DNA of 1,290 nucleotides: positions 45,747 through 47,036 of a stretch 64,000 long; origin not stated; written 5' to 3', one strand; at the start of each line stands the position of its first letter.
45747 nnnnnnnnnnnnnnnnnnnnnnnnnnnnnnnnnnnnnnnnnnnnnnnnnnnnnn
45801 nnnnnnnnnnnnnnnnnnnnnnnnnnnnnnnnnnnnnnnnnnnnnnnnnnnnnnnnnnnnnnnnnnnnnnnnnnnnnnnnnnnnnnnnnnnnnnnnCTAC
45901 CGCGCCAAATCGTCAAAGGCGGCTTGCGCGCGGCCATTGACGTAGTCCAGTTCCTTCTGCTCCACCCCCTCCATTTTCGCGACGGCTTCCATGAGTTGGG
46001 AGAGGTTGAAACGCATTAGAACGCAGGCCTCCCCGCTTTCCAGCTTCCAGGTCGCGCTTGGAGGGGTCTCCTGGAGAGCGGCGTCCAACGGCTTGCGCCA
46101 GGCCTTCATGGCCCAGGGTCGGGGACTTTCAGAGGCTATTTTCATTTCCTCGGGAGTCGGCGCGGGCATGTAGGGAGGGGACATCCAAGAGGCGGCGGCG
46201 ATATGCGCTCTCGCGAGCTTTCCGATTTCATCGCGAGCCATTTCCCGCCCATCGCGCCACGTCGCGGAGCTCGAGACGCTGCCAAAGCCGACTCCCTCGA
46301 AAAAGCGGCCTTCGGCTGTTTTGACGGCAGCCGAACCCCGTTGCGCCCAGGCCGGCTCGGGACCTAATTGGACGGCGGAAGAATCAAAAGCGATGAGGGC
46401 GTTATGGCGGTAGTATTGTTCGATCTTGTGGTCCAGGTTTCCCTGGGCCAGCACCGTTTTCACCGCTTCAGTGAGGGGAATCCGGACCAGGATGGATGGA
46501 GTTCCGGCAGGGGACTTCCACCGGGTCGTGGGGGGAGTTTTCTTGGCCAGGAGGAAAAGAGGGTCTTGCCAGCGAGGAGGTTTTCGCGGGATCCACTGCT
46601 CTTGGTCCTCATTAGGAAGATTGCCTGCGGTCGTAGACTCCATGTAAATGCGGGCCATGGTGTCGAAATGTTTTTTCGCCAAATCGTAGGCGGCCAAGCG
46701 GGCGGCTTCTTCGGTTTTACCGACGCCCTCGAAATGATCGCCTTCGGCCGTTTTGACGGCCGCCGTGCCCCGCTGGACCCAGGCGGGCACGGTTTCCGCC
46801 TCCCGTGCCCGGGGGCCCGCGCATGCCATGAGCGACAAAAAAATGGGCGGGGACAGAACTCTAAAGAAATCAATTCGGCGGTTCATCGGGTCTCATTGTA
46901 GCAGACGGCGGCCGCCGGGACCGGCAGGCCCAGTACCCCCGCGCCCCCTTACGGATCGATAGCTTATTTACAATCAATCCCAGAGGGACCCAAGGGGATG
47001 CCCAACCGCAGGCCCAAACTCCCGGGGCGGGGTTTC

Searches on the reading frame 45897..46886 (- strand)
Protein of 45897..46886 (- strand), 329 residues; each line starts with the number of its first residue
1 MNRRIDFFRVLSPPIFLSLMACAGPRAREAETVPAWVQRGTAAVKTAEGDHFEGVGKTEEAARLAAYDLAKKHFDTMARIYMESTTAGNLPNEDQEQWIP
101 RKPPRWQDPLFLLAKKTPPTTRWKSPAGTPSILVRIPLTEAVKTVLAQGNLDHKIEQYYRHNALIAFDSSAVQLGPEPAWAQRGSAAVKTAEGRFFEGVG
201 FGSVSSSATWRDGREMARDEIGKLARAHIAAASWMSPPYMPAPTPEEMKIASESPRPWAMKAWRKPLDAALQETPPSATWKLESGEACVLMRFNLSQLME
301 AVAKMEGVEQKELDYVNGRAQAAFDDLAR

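Call 21: search_protein_families(library=pfam, proteins=[window:45897-46886:-], max_evalue=0.01)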
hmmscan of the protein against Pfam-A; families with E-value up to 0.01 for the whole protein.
window:45897-46886:- (329 aa): 0 families

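Call 74: find_encoding_contigs(protein=window:45897-46886:-, flank=4000, max_places=10)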
Protein window:45897-46886:- (329 aa): 3 contigs read that carry it; 3 places shown.
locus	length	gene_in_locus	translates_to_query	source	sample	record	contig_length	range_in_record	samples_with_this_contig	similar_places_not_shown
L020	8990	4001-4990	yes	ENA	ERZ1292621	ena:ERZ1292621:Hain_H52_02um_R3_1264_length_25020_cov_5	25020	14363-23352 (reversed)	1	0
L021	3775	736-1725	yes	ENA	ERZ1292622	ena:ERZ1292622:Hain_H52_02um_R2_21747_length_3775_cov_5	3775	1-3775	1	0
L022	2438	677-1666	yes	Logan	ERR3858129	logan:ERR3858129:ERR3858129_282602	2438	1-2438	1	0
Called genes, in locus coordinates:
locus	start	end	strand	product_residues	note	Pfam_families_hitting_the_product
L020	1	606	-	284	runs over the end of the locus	-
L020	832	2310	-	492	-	-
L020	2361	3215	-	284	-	-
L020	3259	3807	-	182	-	PF00583:Acetyltransf_1 (weak)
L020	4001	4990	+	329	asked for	-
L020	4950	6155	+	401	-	PF02810:SEC-C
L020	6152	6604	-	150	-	-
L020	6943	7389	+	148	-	-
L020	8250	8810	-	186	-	-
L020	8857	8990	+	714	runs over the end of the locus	PF13431:TPR_17 (faint), PF00515:TPR_1 (faint), PF07719:TPR_2 (faint), PF13371:TPR_9 (weak), PF13432:TPR_16, PF14559:TPR_19 (weak), PF00069:Pkinase, PF07714:PK_Tyr_Ser-Thr, +2 more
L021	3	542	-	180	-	?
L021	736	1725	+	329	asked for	-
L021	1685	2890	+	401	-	PF02810:SEC-C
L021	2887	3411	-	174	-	-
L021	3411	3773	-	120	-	?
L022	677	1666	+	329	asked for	-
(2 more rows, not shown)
